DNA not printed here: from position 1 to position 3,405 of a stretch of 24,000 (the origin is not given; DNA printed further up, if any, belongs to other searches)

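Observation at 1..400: In-frame TAA truncates the second target-recognition domain, and the frame stays open to the window edge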

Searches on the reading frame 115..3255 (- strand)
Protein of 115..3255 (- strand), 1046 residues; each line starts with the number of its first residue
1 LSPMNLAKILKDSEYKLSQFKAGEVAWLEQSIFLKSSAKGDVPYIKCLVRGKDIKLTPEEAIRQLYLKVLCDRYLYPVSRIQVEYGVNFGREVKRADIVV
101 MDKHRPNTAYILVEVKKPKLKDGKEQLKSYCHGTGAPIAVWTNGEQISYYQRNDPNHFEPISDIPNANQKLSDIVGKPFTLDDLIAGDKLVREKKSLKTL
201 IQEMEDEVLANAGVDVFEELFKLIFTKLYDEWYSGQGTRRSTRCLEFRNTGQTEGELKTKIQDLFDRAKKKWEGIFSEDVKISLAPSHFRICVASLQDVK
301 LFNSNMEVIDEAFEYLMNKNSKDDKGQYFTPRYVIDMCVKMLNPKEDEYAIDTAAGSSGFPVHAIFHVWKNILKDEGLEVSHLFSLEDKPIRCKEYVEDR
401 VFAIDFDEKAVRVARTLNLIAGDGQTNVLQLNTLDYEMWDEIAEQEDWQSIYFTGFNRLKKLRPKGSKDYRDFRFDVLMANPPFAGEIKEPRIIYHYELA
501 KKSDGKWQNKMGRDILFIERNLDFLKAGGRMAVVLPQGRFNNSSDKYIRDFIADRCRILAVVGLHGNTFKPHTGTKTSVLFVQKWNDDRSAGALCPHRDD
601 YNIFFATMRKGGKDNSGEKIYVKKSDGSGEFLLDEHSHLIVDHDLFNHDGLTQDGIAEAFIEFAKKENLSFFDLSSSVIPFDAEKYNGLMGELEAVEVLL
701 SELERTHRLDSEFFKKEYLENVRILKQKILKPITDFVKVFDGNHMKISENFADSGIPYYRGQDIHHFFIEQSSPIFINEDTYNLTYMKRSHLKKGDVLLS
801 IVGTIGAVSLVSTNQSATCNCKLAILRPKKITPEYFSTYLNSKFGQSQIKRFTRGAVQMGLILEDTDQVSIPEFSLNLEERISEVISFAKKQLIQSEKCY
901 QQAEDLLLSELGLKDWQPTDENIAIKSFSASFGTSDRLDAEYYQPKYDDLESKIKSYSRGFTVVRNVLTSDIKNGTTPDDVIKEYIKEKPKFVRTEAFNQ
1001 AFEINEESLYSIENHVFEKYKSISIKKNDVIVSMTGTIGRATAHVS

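Call 5: search_protein_families(library=pfam, proteins=[window:118-3255:-], max_evalue=1)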
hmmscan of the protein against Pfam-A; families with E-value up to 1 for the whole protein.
window:118-3255:- (1046 aa): 5 families
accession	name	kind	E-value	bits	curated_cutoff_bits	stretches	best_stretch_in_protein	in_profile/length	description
PF02384.22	N6_Mtase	-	9.5e-29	101.1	20.4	1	307-599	4-237/311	N-6 DNA Methylase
PF13588.12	HSDR_N_2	-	8.9e-27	93.8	25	1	58-165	1-110/110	Type I restriction enzyme R protein N terminus (HSDR_N)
PF07669.17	Eco57I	-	1.5e-10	41.8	25.3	1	401-564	3-165/171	Eco57I restriction-modification methylase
PF01420.25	Methylase_S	-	4.3e-05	24.2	22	1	732-883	8-146/168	Type I restriction modification DNA specificity domain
PF22375.1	Lgt1_N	-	0.078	13.6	27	1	946-992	55-99/101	Glucosyltransferase Lgt1, N-terminal domain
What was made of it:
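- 607..1062 (-): TRD1 (Methylase_S match, aa 732-883), followed by the central conserved helix ................. Call 5.
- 2761..3084 (-): N-terminal nuclease domain (HSDR_N_2, aa 58-165). Call 5 (PF13588, 93.8 bits).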

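Call 6: find_encoding_contigs(protein=window:115-3255:-, flank=10000)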
Protein window:115-3255:- (1046 aa): no gene with exactly this product is on record in the collection.
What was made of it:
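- Tried and rejected: Exact look-up of the 1046-aa product found nothing (call 6).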
